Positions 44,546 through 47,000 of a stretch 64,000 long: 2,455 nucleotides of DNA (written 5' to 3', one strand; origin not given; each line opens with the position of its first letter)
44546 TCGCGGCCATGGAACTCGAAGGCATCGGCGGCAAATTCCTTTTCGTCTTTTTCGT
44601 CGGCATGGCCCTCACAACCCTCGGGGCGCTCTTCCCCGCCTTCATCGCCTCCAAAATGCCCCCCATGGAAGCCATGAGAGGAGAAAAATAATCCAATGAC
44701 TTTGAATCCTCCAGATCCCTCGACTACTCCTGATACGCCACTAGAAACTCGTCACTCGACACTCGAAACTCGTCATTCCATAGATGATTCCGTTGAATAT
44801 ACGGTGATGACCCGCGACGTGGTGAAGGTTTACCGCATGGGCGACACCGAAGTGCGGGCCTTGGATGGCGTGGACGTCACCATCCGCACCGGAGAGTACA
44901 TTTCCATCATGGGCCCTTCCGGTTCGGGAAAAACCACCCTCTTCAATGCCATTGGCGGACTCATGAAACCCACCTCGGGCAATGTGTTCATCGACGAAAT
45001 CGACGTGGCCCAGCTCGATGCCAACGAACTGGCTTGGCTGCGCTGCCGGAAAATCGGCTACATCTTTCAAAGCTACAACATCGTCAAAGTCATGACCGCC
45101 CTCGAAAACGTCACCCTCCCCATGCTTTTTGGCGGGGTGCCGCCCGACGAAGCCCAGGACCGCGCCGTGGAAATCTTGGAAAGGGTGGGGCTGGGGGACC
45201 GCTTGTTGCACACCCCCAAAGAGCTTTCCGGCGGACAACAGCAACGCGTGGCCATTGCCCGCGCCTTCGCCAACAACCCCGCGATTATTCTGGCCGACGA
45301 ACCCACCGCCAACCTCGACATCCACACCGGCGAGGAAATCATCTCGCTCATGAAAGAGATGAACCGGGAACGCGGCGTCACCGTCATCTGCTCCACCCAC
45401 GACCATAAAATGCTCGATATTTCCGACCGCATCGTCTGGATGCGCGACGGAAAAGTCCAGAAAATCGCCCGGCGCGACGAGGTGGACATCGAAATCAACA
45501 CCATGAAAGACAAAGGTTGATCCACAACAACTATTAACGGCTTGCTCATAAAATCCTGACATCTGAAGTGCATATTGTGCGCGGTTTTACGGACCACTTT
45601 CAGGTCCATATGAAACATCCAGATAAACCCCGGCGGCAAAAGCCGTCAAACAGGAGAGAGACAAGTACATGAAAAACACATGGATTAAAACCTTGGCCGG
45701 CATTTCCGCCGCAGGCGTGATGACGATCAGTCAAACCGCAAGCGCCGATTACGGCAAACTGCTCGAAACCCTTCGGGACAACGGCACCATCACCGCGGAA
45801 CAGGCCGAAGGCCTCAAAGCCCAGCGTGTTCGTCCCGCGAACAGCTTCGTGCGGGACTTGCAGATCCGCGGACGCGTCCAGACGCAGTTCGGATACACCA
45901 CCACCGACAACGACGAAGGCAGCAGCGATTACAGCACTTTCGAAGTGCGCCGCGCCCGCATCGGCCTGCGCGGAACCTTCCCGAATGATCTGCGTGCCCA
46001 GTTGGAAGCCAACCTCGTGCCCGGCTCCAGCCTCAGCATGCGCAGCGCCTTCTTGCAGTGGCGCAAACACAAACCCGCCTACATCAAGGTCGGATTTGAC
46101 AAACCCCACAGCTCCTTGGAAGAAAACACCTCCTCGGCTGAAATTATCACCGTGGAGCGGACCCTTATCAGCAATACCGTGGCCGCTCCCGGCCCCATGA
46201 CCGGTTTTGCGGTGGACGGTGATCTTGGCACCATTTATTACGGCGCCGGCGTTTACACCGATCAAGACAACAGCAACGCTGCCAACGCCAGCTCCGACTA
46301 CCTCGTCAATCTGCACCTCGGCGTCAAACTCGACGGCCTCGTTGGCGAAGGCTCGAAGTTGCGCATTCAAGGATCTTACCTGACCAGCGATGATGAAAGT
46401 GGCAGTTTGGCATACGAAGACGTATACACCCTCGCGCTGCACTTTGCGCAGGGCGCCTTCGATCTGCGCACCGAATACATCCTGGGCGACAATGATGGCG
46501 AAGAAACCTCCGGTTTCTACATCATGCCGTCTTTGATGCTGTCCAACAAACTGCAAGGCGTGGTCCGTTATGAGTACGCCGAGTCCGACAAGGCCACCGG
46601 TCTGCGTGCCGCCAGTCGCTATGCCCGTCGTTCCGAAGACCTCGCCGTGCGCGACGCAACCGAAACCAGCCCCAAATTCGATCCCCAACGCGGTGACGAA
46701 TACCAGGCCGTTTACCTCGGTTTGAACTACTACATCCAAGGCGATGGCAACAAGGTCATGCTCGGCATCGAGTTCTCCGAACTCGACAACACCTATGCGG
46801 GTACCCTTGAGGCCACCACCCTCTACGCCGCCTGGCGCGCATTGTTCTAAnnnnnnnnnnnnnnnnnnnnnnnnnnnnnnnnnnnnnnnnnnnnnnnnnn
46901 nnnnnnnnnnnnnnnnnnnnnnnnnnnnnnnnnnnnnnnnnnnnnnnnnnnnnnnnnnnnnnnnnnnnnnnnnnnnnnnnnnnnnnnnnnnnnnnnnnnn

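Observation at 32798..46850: Second, permuted paralogous copy of the same six-component module, ending in an OprO/P-type porin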

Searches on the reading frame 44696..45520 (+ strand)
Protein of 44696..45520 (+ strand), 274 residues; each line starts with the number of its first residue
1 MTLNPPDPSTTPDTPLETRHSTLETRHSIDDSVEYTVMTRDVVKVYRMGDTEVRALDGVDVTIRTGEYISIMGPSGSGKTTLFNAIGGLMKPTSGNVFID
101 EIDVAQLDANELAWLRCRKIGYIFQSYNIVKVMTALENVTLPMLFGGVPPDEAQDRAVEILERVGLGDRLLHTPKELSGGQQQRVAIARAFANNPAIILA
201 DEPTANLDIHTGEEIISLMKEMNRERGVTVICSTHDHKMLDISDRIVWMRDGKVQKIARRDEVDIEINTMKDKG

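Call 5: search_protein_families(library=pfam, proteins=[window:44696-45520:+], max_evalue=0.01)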
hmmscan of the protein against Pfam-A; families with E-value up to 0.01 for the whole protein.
window:44696-45520:+ (274 aa): 6 families
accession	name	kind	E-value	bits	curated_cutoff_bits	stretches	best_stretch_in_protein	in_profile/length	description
PF00005.33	ABC_tran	-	3.4e-35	122.1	25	1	56-205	1-137/137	ABC transporter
PF02463.25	SMC_N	-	9.2e-09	35.5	40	1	68-250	26-212/220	RecF/RecN/SMC N terminal domain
PF13304.12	AAA_21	-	1.6e-08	35.4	27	1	160-237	221-300/304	AAA domain, putative AbiEii toxin, Type IV TA system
PF13555.12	AAA_29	-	1.6e-05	25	27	1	57-94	13-50/61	P-loop containing region of AAA domain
PF00004.35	AAA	-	0.0011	19.9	21.2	0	184-242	47-116/131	ATPase family associated with various cellular activities (AAA)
PF13476.12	AAA_23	-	0.0054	17.8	27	0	70-86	23-39/201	AAA domain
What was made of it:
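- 44696..45520 (+): Class I ABC ATPase (274 aa); the partner that follows the small FtsX gene in every phylum sampled. Pfam ABC_tran, E 3e-35 (call 5).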

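Call 7: search_protein_families(library=ncbifam, proteins=[window:44696-45520:+], max_evalue=0.01)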
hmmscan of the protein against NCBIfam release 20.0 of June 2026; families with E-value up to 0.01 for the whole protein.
window:44696-45520:+ (274 aa): 196 families (the best 25 are shown)
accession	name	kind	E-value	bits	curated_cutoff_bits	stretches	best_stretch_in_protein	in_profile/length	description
TIGR02211.1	LolD_lipo_ex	equivalog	1.4e-67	227.4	307.75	1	39-255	4-220/221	lipoprotein-releasing ABC transporter ATP-binding protein LolD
TIGR02982.1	heterocyst_DevA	subfamily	3.8e-64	216.3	295.8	1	38-254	3-219/220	ABC exporter ATP-binding subunit, DevA family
NF007826.0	PRK10535.1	equivalog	5.1e-64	216.7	966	1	39-257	7-224/648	macrolide ABC transporter ATP-binding protein/permease MacB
NF008639.0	PRK11629.1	equivalog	1.1e-60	205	360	1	39-256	9-226/234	lipoprotein-releasing ABC transporter ATP-binding protein LolD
NF007879.0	PRK10584.1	equivalog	5.6e-60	202.9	336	1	37-256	7-226/228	putative ABC transporter ATP-binding protein YbbA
TIGR02673.1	FtsE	equivalog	3.4e-59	200.1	264.85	1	42-252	7-213/214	cell division ATP-binding protein FtsE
NF038007.1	ABC_ATP_DarD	equivalog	1.3e-58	198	375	1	40-253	5-217/218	darobactin export ABC transporter ATP-binding protein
NF040933.2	ABC_arch_GlcV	equivalog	9.5e-57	192.5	450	1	36-263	2-229/357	glucose ABC transporter ATP-binding protein GlcV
TIGR02315.1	ABC_phnC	equivalog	6.5e-55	186.2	266.1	1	42-254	7-224/243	phosphonate ABC transporter ATP-binding protein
TIGR01186.1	proV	subfamily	1.7e-52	178.7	326.6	1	55-263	8-217/363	betaine/proline/choline family ABC transporter ATP-binding protein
TIGR03608.1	L_ocin_972_ABC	subfamily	1.1e-51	175.3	254.85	1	54-247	12-204/206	putative bacteriocin export ABC transporter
NF006987.0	PRK09452.1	equivalog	1.9e-50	171.7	482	1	35-259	16-231/378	spermidine/putrescine ABC transporter ATP-binding protein PotA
TIGR02314.1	ABC_MetN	equivalog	3.5e-50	170.9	499.7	1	40-253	5-218/343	methionine ABC transporter ATP-binding protein MetN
TIGR03265.1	PhnT2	equivalog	3.3e-49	168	457.7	1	52-263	16-222/353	putative 2-aminoethylphosphonate ABC transporter ATP-binding protein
TIGR04521.1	ECF_ATPase_2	equivalog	4.9e-48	163.6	330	1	40-265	4-234/279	energy-coupling factor transporter ATPase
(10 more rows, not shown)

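Call 71: search_protein_families(library=padloc, proteins=[window:44696-45520:+], max_evalue=0.001)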
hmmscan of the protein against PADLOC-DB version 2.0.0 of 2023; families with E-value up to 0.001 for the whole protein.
window:44696-45520:+ (274 aa): 12 families
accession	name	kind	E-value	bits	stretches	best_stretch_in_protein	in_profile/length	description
PDLC04135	mad3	-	1.8e-35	121.2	2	166-268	253-359/374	mads_3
PDLC04140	mad8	-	3.3e-12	44.5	1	51-241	12-238/314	mads_8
PDLC02335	AbiLi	-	2.2e-09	34.8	1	177-249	176-243/326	AbiLi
PDLC04164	AriA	-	3.5e-09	34.6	1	176-251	171-249/253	-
PDLC02980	AriA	-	2.1e-08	32.5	1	174-237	235-300/304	-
PDLC02914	ATPase-Toprim_I-B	-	1.2e-07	29.3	1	178-250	186-260/443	-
PDLC03859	LmuB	-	4e-06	24.3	0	69-90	27-48/611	-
PDLC04213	HEC-02A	-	2.5e-05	22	1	195-240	232-276/337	-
PDLC02981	AriAB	-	0.0004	17.2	0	54-91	12-48/694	-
PDLC04174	HEC-01A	-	0.0005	17.4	1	161-267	131-242/264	-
PDLC03865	LmuB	-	0.00065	16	0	69-86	34-51/1007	-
PDLC02979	AriA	-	0.00094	17.1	0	193-239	326-372/373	-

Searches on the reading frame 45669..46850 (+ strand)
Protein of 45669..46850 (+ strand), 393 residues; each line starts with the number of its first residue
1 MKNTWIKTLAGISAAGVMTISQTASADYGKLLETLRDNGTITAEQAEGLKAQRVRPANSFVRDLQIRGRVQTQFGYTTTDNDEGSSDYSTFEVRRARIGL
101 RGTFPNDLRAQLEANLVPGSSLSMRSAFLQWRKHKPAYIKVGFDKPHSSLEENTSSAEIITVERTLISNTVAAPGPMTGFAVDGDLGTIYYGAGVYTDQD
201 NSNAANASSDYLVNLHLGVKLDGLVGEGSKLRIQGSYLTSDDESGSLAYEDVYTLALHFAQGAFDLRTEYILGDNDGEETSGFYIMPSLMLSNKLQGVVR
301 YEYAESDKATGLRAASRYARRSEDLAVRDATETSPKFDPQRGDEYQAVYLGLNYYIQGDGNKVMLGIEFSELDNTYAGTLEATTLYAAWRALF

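Call 5: search_protein_families(library=pfam, proteins=[window:45669-46850:+], max_evalue=0.01)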
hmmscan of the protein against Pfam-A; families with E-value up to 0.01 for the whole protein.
window:45669-46850:+ (393 aa): 1 family
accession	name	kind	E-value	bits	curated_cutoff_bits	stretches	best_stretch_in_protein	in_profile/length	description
PF07396.17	Porin_O_P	-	3.2e-16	60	20.9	1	65-217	2-175/370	Phosphate-selective porin O and P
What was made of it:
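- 45669..46850 (+): OprO/P-family porin with a signal peptide; a lineage-specific neighbour, co-transcription untested. Pfam Porin_O_P, 60 bits (call 5).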

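Call 7: search_protein_families(library=ncbifam, proteins=[window:45669-46850:+], max_evalue=0.01)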
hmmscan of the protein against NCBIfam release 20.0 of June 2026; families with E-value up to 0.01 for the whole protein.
window:45669-46850:+ (393 aa): 0 families

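Call 71: search_protein_families(library=padloc, proteins=[window:45669-46850:+], max_evalue=0.001)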
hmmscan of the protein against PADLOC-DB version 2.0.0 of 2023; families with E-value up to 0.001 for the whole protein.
window:45669-46850:+ (393 aa): 0 families
